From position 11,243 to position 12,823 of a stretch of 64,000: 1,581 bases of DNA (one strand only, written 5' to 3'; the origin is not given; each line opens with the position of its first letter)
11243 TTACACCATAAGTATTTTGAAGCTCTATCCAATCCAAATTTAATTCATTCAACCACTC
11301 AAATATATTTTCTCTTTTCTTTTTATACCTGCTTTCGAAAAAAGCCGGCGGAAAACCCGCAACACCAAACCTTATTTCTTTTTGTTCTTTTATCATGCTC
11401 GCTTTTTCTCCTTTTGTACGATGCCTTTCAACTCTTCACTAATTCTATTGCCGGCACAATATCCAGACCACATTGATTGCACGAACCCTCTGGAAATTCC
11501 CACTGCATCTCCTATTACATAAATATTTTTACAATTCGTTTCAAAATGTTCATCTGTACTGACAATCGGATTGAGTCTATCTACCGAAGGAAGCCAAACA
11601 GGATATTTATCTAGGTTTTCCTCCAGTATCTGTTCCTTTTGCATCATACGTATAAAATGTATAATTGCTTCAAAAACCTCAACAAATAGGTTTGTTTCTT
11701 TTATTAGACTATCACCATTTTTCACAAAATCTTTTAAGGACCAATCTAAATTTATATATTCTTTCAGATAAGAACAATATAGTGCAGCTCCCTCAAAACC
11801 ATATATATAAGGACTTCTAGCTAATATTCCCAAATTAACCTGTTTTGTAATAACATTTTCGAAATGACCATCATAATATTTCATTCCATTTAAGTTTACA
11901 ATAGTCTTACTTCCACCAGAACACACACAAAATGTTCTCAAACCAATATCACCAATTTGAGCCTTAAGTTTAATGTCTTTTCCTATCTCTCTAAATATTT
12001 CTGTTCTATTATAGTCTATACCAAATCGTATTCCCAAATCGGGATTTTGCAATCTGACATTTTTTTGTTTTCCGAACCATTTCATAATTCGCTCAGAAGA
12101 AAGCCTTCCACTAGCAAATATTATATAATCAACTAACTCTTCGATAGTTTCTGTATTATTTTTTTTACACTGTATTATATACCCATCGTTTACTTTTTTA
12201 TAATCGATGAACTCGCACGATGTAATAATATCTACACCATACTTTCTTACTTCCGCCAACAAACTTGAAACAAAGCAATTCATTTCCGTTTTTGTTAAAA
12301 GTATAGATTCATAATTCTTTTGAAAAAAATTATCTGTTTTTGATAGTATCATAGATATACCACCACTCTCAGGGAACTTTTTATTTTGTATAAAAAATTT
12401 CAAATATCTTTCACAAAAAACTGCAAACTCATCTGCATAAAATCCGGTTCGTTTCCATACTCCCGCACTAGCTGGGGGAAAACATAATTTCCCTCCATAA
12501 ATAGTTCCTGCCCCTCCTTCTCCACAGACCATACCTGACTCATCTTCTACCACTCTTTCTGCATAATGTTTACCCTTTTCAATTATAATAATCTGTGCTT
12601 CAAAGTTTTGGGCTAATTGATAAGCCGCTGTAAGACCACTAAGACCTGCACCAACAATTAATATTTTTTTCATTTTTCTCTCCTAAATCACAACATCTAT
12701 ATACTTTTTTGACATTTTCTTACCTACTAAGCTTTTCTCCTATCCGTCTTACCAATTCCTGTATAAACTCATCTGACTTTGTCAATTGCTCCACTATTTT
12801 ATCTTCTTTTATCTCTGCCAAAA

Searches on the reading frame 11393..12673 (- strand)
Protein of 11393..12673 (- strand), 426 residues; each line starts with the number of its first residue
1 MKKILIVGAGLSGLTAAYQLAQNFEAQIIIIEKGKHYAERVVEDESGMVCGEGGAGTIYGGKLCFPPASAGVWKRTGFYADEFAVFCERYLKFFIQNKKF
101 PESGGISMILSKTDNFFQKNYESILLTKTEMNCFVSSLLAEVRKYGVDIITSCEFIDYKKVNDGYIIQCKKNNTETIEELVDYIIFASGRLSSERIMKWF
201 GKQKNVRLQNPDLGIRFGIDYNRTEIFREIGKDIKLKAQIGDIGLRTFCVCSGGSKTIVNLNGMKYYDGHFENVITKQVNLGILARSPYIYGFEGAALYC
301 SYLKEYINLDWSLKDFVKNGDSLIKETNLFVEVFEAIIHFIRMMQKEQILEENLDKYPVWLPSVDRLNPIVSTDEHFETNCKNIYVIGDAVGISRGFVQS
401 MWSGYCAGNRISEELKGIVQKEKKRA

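Call 3: search_protein_families(library=pfam, proteins=[window:11393-12673:-], max_evalue=0.1)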
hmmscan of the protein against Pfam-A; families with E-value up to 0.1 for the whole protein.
window:11393-12673:- (426 aa): 14 families
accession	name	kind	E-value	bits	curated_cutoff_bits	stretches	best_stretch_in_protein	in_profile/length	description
PF07992.20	Pyr_redox_2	-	5.6e-10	39.5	26.1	2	3-196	2-113/291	Pyridine nucleotide-disulphide oxidoreductase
PF01266.30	DAO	-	1.6e-08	34.9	27.9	1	3-50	1-47/353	FAD dependent oxidoreductase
PF13450.12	NAD_binding_8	-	1.1e-06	29.3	21.9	1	6-36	1-30/68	NAD(P)-binding Rossmann-like domain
PF13738.12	Pyr_redox_3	-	4.3e-06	26.6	30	1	5-36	1-32/305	Pyridine nucleotide-disulphide oxidoreductase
PF03486.20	HI0933_like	-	6.1e-06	26.3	50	1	3-41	2-39/244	HI0933-like protein Rossmann domain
PF01946.23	Thi4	-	2.3e-05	24.2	26.2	1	3-33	19-49/235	Thi4 family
PF00890.30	FAD_binding_2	-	5.1e-05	23.1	20.4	1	4-35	2-32/414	FAD binding domain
PF01134.28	GIDA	-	9.1e-05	22.1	22.1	1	3-41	1-39/391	Glucose inhibited division protein A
PF24855.1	DUF7729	-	0.0074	16.4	25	1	86-129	18-61/208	Domain of unknown function (DUF7729)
PF00070.33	Pyr_redox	-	0.012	16.5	22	0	3-38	1-35/82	Pyridine nucleotide-disulphide oxidoreductase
PF03435.24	Sacchrp_dh_NADP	-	0.018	15.8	25.1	1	4-47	1-45/129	Saccharopine dehydrogenase NADP binding domain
PF13454.12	NAD_binding_9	-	0.022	15.2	21.8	1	6-43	2-42/155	FAD-NAD(P)-binding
PF04820.20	Trp_halogenase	-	0.079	12.2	21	0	3-34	1-35/458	Tryptophan halogenase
PF01262.27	AlaDh_PNT_C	-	0.094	12.6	23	0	3-41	30-67/214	Alanine dehydrogenase/PNT, C-terminal domain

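Call 4: search_protein_families(library=padloc, proteins=[window:11393-12673:-], max_evalue=0.1)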
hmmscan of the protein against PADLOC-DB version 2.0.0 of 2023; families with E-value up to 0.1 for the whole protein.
window:11393-12673:- (426 aa): 1 family
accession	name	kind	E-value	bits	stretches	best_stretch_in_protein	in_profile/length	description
PDLC01086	C3a186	-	0.00061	17.2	1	2-24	1-23/384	"C-3?,4? desaturase"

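Call 5: search_protein_families(library=ncbifam, proteins=[window:11393-12673:-], max_evalue=0.1)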
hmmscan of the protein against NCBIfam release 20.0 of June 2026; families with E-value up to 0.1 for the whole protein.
window:11393-12673:- (426 aa): 73 families (the best 25 are shown)
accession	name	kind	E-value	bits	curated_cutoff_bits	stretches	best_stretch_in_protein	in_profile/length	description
NF038171.1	maturase_LodB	equivalog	1.4e-10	40.9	400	2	110-193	81-162/361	lysine-epsilon-oxidase maturase LodB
TIGR01350.1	lipoamide_DH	equivalog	1.4e-07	30.6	408.8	1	369-416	287-334/461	dihydrolipoyl dehydrogenase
NF002481.1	PRK01747.1-2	equivalog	1.9e-07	30.3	600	1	2-198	239-426/611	bifunctional tRNA (5-methylaminomethyl-2-thiouridine)(34)-methyltransferase MnmC2/FAD-dependent 5-carboxymethylaminomethyl-2-thiouridine(34)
TIGR00275.1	TIGR00275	subfamily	1e-06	27.9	183.8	1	4-41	1-37/401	aminoacetone oxidase family FAD-binding enzyme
NF009074.0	PRK12409.1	equivalog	1.4e-06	27.7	494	1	1-36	1-35/410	D-amino acid dehydrogenase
NF053717.1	VnlPnlRedVprA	equivalog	6.9e-06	25.2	600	1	4-36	9-40/481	vinyl phenol reductase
NF033460.1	glycerol3P_ox_II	equivalog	8.9e-06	25.1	460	1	3-51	3-50/361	type 2 glycerol-3-phosphate oxidase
TIGR01813.1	flavo_cyto_c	subfamily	1.7e-05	23.7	285.45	1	4-35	2-33/444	flavocytochrome c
NF009410.0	PRK12771.1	subfamily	1.8e-05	23.5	516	1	2-23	139-160/566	NAD(P)-binding protein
NF008726.1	PRK11728.1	equivalog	3.8e-05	22.7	299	1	3-49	2-49/389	L-2-hydroxyglutarate oxidase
NF008843.0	PRK11883.1-3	equivalog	4.3e-05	22.8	406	1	1-41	1-42/424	protoporphyrinogen oxidase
TIGR03385.1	CoA_CoA_reduc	equivalog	6.5e-05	21.9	578.8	1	370-394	262-286/439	CoA-disulfide reductase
NF008841.0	PRK11883.1-1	equivalog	0.00011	21.2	517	1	2-34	4-38/453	protoporphyrinogen oxidase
NF004947.0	PRK06292.2-5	equivalog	0.00024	20.1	592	0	371-392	290-311/474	dihydrolipoyl dehydrogenase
NF003585.0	PRK05249.1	equivalog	0.00026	19.8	465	0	371-414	293-336/464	Si-specific NAD(P)(+) transhydrogenase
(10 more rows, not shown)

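Call 20: search_protein_families(library=phrogs, proteins=[window:11393-12673:-], max_evalue=0.01)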
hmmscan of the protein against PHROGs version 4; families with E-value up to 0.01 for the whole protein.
window:11393-12673:- (426 aa): 2 families
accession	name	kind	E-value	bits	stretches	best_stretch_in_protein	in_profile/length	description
phrog_9677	-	unknown function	3e-05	24.3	1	1-45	3-46/376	-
phrog_6397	-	DNA, RNA and nucleotide metabolism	0.00046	19.9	0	1-36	5-39/473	ribonucleotide reductase large subunit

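Call 22: search_solved_structures(query=window:11393-12673:-, max_evalue=0.01)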
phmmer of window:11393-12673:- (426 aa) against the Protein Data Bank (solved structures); distinct sequences matched with E-value up to 0.01: 1.
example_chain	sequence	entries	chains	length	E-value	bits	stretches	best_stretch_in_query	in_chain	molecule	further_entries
8a56_A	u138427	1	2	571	0.00053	22.4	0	371-399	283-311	Coenzyme A-persulfide reductase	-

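Call 29: find_homologous_proteins(query=window:11393-12673:-, max_evalue=0.001)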
Query window:11393-12673:- (426 aa): 474 proteins with E <= 0.001 among 8000 candidates; the best 120 are listed.
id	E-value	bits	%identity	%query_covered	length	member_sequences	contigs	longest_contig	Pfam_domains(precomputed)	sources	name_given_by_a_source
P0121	7.8e-288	972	100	100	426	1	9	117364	PF01946.24,PF01266.31,PF13450.13,PF07992.21,PF13738.13,PF03486.21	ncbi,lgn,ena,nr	ncbi:MAG: NAD(P)-binding protein [Lachnospiraceae bacterium]|nr:NAD(P)-binding protein [Lachnospirac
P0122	9.2e-236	801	81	100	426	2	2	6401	PF01266.31,PF13450.13,PF00890.31,PF07992.21,PF00070.34,PF13738.13,PF03486.21,PF01134.29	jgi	-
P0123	4.0e-205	700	70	100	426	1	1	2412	PF01946.24,PF01266.31,PF13450.13,PF07992.21,PF03486.21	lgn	-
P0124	7.7e-203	692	70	100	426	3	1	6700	-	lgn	-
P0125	1.1e-193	662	67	100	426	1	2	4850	PF01266.31,PF13450.13,PF07992.21,PF03486.21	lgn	-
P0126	1.1e-188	646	66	99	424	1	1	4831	PF01266.31,PF13450.13,PF07992.21,PF03486.21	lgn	-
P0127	4.2e-157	542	55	99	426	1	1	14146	PF01266.31,PF13450.13,PF07992.21,PF03486.21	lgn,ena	-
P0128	1.5e-154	533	55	99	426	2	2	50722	PF01266.31,PF07992.21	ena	-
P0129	8.2e-152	524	54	99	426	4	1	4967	PF01266.31,PF13450.13,PF07992.21,PF03486.21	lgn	-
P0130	3.0e-151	522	55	99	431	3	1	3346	PF01266.31,PF13450.13,PF07992.21,PF03486.21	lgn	-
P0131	1.7e-150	520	54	99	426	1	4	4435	PF01266.31,PF13450.13,PF07992.21,PF03486.21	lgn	-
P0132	1.2e-149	517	57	98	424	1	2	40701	PF07992.21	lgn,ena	-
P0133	1.8e-142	493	54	99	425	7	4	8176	PF01266.31,PF13450.13,PF07992.21,PF03486.21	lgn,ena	-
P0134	1.8e-138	480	54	96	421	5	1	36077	-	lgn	-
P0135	1.7e-137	477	51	96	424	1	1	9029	PF01266.31,PF13450.13,PF07992.21,PF03486.21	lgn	-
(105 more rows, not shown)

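Call 50: predict_structure(alignment_id=A3)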
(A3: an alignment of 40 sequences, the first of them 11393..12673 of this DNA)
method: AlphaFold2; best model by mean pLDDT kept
length: 426 residues; sequences in the alignment: 40
mean_pLDDT: 89.3   pTM: 0.90
mean pLDDT of the five models: 89.3, 88.8, 88.5, 87.6, 87.2
residues with pLDDT >= 90: 266; 70-90: 135; 50-70: 20; < 50: 5
segments of 3 or more residues with pLDDT < 50: 110-112
pLDDT, mean of each block of 10 residues (from residue 1): 96 97 94 93 69 89 87 86 90 89 55 72 90 96 97 94 94 93 95 87 82 95 81 86 89 86 90 89 95 94 94 96 92 96 93 95 93 94 94 81 96 87 68
secondary structure, 60 per line:
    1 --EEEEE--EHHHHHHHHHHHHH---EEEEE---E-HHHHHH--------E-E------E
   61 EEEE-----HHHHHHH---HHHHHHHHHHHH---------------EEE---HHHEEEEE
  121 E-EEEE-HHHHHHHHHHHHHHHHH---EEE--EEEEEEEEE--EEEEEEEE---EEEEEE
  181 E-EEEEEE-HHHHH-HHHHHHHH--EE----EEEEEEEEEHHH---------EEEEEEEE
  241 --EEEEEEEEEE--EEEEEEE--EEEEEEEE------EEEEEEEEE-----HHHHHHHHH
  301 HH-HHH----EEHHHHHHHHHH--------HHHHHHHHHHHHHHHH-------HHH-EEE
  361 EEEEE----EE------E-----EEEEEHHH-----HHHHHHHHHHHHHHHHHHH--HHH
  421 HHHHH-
elements in order: E3-7 H11-23 E27-31 H37-42 E60-64 H70-76 H80-91 E107-109 E116-121 E123-126 H128-144 E148-150 E153-161 E164-171 E175-181 E183-188 H190-194 H196-203 E212-220 E233-240 E243-252 E255-261 E264-271 E278-286 H292-302 H313-322 H331-346 E358-365 E384-388 H397-415 H418-425

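Call 55: fold_search(model_id=the predicted structure, library=pdb)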
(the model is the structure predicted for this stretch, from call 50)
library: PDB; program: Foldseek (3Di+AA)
matches with E <= 10: 1898; with E <= 0.001: 1159
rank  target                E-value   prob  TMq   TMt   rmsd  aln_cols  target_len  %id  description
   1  3nlc                  2.0e-17  1.00  0.72  0.59   5.1       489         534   17  Crystal structure of the VP0956 protein from Vibrio parahaemolyticus. Northeast Structural Genomics Consortium Target Vp (released 2010-08-18)
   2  7ouc                  1.3e-12  1.00  0.38  0.32  11.7       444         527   13  Crystal structure of the flavoprotein monooxygenase GrhO5 from griseorhodin A biosynthesis (released 2021-11-03)
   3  5tuk_B                2.6e-12  1.00  0.37  0.41  11.2       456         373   12  Crystal structure of tetracycline destructase Tet(51) (released 2017-05-10)
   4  4j2w_B                4.4e-12  1.00  0.45  0.50   9.9       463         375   11  Crystal Structure of kynurenine 3-monooxygenase (KMO-396Prot-Se) (released 2013-04-10)
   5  4j36_A                4.4e-12  1.00  0.44  0.48   9.6       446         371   11  Cocrystal Structure of kynurenine 3-monooxygenase in complex with UPF 648 inhibitor(KMO-394UPF) (released 2013-04-10)
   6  7kpt                  4.7e-12  1.00  0.37  0.38  11.1       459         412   14  Crystal structure of CtdE in complex with FAD and substrate 4 (released 2021-06-16)
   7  4j36_B                4.9e-12  1.00  0.44  0.51   9.3       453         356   10  Cocrystal Structure of kynurenine 3-monooxygenase in complex with UPF 648 inhibitor(KMO-394UPF) (released 2013-04-10)
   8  6pvf                  5.2e-12  1.00  0.40  0.39   9.6       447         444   11  Crystal structure of PhqK in complex with malbrancheamide B (released 2020-01-22)
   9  8fhj_C                6.2e-12  1.00  0.40  0.33  10.1       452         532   13  Crystal structure of a FAD monooxygenease from Methylocystis sp. Strain SB2 (released 2023-05-03)
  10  3v76                  7.3e-12  1.00  0.39  0.43  14.5       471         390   13  The crystal structure of a flavoprotein from Sinorhizobium meliloti (released 2012-01-04)
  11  5tuk_C                1.2e-11  1.00  0.39  0.44   9.9       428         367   11  Crystal structure of tetracycline destructase Tet(51) (released 2017-05-10)
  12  3ihg_A                1.2e-11  1.00  0.41  0.34   9.7       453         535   13  Crystal structure of a ternary complex of aklavinone-11 hydroxylase with FAD and aklavinone (released 2009-09-29)
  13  6fox_A                1.4e-11  1.00  0.45  0.43   7.9       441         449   12  The crystal structure of P.fluorescens Kynurenine 3-monooxygenase (KMO) in complex with kynurenine (released 2019-08-21)
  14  5tuk_A                1.4e-11  1.00  0.39  0.43  10.6       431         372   11  Crystal structure of tetracycline destructase Tet(51) (released 2017-05-10)
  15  3nix_E                1.4e-11  1.00  0.41  0.43   9.4       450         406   15  Crystal structure of flavoprotein/dehydrogenase from Cytophaga hutchinsonii. Northeast Structural Genomics Consortium  (released 2010-06-30)
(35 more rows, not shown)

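Call 74: find_encoding_contigs(protein=P0121, flank=10000, max_places=8)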
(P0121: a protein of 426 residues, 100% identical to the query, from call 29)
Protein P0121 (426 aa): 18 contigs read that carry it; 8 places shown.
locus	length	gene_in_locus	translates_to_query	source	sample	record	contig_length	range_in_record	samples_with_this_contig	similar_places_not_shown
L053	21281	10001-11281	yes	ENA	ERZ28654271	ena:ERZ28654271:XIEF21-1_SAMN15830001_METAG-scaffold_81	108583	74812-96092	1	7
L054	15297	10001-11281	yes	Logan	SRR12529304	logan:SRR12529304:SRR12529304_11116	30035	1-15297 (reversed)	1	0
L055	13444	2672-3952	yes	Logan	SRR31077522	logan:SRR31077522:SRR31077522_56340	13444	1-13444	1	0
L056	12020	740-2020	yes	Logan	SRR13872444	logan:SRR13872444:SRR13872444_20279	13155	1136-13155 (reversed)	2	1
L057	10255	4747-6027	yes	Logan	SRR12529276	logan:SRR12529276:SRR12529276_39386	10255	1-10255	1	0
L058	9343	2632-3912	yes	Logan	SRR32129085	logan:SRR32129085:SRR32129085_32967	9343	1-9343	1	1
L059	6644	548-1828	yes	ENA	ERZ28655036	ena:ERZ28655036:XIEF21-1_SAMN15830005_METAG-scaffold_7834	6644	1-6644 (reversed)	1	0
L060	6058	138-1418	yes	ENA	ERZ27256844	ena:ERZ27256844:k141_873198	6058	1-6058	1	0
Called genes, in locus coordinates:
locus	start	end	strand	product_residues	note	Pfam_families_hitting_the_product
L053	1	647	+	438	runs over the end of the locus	PF01943:Polysacc_synt, PF13440:Polysacc_synt_3, PF03023:MurJ (weak), PF01554:MatE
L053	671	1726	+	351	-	PF00535:Glycos_transf_2 (weak)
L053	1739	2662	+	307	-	PF00106:adh_short (weak), PF01073:3Beta_HSD, PF01370:Epimerase, PF02719:Polysacc_synt_2 (weak), PF13460:NAD_binding_10, PF16363:GDP_Man_Dehyd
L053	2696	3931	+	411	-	PF00534:Glycos_transf_1, PF13692:Glyco_trans_1_4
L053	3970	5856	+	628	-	-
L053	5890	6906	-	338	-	PF01757:Acyl_transf_3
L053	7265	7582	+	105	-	PF12844:HTH_19, PF13560:HTH_31 (weak), PF01381:HTH_3, PF13443:HTH_26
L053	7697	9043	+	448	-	PF07693:KAP_NTPase, PF13401:AAA_22 (faint)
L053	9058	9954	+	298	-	-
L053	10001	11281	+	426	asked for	PF01266:DAO (weak), PF01946:Thi4 (faint), PF03486:HI0933_like (faint), PF07992:Pyr_redox_2 (faint), PF13450:NAD_binding_8 (weak), PF13738:Pyr_redox_3 (faint)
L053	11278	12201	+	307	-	PF01261:AP_endonuc_2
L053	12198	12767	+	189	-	PF13521:AAA_28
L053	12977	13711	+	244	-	PF00535:Glycos_transf_2, PF13641:Glyco_tranf_2_3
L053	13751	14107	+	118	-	PF10066:DUF2304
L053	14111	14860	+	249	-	PF00535:Glycos_transf_2, PF10111:Glyco_tranf_2_2 (weak), PF13641:Glyco_tranf_2_3 (faint)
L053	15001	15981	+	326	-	-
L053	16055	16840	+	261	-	PF01061:ABC2_membrane, PF12698:ABC2_membrane_3 (weak)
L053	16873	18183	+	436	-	PF00005:ABC_tran, PF14524:Wzt_C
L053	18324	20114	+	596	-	PF08241:Methyltransf_11 (weak), PF00535:Glycos_transf_2, PF10111:Glyco_tranf_2_2 (weak)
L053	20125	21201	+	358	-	PF00535:Glycos_transf_2, PF10111:Glyco_tranf_2_2, PF13641:Glyco_tranf_2_3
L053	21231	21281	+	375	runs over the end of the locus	PF00155:Aminotran_1_2 (faint), PF01041:DegT_DnrJ_EryC1, PF01212:Beta_elim_lyase (faint)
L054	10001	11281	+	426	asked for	PF01266:DAO (weak), PF01946:Thi4 (faint), PF03486:HI0933_like (faint), PF07992:Pyr_redox_2 (faint), PF13450:NAD_binding_8 (weak), PF13738:Pyr_redox_3 (faint)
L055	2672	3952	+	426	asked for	PF01266:DAO (weak), PF01946:Thi4 (faint), PF03486:HI0933_like (faint), PF07992:Pyr_redox_2 (faint), PF13450:NAD_binding_8 (weak), PF13738:Pyr_redox_3 (faint)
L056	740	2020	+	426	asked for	PF01266:DAO (weak), PF01946:Thi4 (faint), PF03486:HI0933_like (faint), PF07992:Pyr_redox_2 (faint), PF13450:NAD_binding_8 (weak), PF13738:Pyr_redox_3 (faint)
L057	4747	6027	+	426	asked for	PF01266:DAO (weak), PF01946:Thi4 (faint), PF03486:HI0933_like (faint), PF07992:Pyr_redox_2 (faint), PF13450:NAD_binding_8 (weak), PF13738:Pyr_redox_3 (faint)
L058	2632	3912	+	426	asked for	PF01266:DAO (weak), PF01946:Thi4 (faint), PF03486:HI0933_like (faint), PF07992:Pyr_redox_2 (faint), PF13450:NAD_binding_8 (weak), PF13738:Pyr_redox_3 (faint)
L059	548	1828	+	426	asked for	PF01266:DAO (weak), PF01946:Thi4 (faint), PF03486:HI0933_like (faint), PF07992:Pyr_redox_2 (faint), PF13450:NAD_binding_8 (weak), PF13738:Pyr_redox_3 (faint)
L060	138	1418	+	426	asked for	PF01266:DAO (weak), PF01946:Thi4 (faint), PF03486:HI0933_like (faint), PF07992:Pyr_redox_2 (faint), PF13450:NAD_binding_8 (weak), PF13738:Pyr_redox_3 (faint)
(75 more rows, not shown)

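Call 82: search_dna_similar(query=L053:9058-9954:+, collection=plasmids, mode=protein, max_evalue=0.00001)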
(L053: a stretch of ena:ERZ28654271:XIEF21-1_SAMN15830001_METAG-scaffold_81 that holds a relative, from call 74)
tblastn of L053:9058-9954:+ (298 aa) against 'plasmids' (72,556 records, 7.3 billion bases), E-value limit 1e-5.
No match.

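Call 83: search_dna_similar(query=L053:9058-9954:+, collection=phages, mode=protein, max_evalue=0.00001)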
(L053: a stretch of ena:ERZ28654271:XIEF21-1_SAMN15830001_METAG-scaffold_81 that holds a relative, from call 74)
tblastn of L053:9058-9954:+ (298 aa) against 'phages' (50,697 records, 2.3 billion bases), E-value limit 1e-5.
No match.
